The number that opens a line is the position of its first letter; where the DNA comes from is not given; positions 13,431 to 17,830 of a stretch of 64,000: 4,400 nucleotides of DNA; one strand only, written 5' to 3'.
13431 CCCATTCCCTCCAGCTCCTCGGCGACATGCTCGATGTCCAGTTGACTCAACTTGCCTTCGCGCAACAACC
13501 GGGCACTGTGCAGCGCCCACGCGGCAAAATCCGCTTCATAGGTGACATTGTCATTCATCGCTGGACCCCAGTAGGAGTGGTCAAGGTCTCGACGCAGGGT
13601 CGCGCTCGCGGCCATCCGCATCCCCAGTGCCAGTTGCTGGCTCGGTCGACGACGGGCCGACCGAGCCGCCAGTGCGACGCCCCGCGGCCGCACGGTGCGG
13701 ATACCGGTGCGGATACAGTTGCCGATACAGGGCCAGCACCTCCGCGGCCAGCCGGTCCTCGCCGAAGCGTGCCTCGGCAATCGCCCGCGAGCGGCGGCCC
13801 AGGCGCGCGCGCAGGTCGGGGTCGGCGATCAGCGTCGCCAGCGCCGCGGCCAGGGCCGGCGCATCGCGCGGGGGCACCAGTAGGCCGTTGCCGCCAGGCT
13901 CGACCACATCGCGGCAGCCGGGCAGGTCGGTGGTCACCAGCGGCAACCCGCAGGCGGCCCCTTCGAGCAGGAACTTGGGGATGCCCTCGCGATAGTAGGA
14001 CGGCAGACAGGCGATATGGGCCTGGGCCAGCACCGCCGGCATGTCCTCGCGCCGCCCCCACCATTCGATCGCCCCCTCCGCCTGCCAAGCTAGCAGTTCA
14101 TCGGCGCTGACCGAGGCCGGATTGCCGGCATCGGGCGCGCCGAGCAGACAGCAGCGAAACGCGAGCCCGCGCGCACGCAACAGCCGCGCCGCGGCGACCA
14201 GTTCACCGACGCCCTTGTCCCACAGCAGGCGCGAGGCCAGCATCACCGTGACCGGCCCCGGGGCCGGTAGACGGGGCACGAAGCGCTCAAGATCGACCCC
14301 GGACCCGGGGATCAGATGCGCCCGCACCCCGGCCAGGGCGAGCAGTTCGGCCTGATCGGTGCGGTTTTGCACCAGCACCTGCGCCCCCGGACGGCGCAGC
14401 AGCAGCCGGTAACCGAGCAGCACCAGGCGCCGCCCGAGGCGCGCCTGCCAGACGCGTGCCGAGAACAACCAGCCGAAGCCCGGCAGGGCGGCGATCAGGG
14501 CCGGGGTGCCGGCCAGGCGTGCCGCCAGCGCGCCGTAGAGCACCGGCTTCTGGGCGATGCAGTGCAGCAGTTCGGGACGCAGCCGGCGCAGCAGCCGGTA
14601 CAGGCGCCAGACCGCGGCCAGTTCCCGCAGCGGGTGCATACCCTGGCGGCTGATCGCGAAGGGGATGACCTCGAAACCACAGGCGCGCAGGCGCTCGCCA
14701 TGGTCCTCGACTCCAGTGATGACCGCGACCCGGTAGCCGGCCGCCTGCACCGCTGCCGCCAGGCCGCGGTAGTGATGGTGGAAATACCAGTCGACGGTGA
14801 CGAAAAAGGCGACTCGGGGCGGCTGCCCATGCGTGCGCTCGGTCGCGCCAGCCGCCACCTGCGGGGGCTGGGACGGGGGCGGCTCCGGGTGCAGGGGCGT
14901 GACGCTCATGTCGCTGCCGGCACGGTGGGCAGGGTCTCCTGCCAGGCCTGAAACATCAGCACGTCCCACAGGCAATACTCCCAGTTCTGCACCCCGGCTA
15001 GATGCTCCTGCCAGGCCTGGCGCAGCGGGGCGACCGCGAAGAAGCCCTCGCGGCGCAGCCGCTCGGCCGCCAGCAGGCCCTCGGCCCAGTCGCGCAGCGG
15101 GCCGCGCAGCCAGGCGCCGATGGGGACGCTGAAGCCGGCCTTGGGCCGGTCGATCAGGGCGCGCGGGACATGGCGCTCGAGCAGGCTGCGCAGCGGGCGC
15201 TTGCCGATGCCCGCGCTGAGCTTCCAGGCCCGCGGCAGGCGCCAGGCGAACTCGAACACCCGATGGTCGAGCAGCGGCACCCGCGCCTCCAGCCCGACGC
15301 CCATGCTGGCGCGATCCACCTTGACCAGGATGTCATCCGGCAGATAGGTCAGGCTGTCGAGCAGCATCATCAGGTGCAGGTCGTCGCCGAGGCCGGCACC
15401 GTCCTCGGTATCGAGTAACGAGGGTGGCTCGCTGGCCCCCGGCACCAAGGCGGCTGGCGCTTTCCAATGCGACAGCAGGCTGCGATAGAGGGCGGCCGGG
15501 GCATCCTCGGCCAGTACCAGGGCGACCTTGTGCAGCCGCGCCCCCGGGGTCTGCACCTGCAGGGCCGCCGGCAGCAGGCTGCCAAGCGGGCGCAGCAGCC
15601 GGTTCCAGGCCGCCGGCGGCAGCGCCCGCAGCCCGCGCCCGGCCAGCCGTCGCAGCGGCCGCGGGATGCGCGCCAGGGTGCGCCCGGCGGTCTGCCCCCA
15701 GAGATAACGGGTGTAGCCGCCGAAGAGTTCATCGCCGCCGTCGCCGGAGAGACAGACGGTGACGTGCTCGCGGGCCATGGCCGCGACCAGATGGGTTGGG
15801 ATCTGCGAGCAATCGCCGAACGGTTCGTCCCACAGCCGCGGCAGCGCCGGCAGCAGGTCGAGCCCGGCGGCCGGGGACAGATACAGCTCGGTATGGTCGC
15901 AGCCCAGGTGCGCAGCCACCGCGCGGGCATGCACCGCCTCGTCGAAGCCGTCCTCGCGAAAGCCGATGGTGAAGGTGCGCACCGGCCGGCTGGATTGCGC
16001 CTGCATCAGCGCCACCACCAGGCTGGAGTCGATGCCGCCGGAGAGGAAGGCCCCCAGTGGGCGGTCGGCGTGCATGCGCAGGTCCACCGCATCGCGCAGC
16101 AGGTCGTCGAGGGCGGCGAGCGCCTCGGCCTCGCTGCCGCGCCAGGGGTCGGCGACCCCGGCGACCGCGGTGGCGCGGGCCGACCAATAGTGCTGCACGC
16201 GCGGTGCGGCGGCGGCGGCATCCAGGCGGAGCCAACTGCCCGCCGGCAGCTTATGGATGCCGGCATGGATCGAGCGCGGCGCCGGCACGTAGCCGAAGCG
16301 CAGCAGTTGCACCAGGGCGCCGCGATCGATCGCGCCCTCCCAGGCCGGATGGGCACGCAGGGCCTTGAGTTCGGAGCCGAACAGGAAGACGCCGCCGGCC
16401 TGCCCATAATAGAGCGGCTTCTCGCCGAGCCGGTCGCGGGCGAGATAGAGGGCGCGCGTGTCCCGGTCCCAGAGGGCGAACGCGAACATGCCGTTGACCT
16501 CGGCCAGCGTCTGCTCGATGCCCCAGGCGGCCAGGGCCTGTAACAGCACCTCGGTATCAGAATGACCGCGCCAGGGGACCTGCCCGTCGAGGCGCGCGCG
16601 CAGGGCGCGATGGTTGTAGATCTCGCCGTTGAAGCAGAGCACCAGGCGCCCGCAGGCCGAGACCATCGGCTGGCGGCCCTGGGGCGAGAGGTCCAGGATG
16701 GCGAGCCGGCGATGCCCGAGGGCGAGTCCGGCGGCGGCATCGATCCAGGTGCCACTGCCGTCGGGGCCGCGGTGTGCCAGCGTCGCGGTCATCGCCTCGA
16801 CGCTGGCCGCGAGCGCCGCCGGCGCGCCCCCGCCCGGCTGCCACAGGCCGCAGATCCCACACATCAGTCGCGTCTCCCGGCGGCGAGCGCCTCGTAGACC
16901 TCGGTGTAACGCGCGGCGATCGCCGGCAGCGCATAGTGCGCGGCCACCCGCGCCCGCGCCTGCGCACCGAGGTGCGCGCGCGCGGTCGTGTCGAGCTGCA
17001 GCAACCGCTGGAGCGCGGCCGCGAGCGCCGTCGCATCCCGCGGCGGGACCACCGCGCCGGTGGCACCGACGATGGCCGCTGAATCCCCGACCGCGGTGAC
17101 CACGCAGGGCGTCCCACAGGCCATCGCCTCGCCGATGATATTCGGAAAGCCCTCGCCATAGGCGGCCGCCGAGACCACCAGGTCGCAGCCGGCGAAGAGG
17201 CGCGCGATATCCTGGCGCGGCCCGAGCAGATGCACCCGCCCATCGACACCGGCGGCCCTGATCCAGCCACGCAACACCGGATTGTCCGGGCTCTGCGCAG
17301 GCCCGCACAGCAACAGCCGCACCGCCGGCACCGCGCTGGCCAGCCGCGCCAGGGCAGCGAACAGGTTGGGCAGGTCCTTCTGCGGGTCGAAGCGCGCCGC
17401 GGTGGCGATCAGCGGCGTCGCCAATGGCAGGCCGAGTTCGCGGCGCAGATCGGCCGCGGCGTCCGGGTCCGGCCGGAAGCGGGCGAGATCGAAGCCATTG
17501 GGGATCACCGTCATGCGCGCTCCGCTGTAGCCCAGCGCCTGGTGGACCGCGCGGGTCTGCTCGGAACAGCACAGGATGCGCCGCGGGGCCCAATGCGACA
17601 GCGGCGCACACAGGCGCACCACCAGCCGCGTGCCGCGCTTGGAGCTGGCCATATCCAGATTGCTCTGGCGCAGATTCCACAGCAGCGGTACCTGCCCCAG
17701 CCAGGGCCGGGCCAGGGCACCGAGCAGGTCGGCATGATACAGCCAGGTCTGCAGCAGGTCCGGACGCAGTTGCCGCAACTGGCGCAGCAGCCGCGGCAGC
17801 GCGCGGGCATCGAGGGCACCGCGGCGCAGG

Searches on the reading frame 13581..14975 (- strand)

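Call 74: search_protein_families(library=pfam, proteins=[window:13581-14975:-], max_evalue=0.0001)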
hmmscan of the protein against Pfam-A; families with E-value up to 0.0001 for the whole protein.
window:13581-14975:- (464 aa): 6 families
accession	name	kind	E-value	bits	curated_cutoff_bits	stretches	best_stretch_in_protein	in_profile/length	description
PF13692.12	Glyco_trans_1_4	-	1.2e-27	97.3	27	1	243-385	3-142/142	Glycosyl transferases group 1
PF00534.26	Glycos_transf_1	-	8.8e-27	94.2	26.4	1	240-397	14-170/172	Glycosyl transferases group 1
PF13477.12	Glyco_trans_4_2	-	1.3e-16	61.5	23.4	1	54-166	1-108/139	Glycosyl transferase 4-like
PF13579.12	Glyco_trans_4_4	-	9.5e-13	49.2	29.7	1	70-220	8-150/158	Glycosyl transferase 4-like domain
PF13439.12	Glyco_transf_4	-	1.6e-08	35.2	28.5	1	68-231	7-170/170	Glycosyltransferase Family 4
PF13524.12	Glyco_trans_1_2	-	5.2e-08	33.4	25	1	288-413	22-142/144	Glycosyl transferase-like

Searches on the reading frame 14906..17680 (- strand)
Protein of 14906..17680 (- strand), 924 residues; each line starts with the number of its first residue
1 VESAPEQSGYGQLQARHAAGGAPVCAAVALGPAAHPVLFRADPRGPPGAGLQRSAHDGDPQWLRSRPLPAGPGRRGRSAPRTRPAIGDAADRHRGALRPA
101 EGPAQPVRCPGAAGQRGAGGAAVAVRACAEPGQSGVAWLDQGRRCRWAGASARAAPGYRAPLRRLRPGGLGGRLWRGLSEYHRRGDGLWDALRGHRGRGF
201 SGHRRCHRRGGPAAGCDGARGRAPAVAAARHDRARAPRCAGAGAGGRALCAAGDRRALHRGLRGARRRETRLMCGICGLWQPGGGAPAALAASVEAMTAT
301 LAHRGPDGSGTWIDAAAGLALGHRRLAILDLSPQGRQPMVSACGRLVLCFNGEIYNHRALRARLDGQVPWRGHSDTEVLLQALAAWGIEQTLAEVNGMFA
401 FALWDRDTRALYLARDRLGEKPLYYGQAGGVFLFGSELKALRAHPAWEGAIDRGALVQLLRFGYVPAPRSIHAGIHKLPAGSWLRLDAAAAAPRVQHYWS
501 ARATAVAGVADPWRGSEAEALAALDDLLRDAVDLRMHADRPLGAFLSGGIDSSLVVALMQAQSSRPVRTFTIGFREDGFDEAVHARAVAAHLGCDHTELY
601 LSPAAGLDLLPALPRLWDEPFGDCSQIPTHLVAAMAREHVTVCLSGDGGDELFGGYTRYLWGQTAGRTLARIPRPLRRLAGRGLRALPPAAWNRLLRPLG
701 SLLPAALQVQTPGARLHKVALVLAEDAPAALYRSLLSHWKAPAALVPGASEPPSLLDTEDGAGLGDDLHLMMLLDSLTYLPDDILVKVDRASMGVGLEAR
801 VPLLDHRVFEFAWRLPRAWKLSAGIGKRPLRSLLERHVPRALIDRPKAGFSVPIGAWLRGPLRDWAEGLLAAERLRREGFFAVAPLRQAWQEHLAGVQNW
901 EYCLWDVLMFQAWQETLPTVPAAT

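Call 74: search_protein_families(library=pfam, proteins=[window:14906-17680:-], max_evalue=0.0001)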
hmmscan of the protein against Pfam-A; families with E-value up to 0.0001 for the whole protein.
window:14906-17680:- (924 aa): 4 families
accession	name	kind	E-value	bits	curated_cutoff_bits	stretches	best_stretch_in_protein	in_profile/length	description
PF00733.27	Asn_synthase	-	8.6e-113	378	21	1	524-915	2-354/354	Asparagine synthase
PF13522.11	GATase_6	-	2.8e-44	150.7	27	1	306-437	1-130/130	Glutamine amidotransferase domain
PF13537.11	GATase_7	-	1.1e-43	148.6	25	1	323-442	1-122/123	Glutamine amidotransferase domain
PF12481.13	DUF3700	-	4.5e-05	23.5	27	1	386-430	120-164/228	Aluminium induced protein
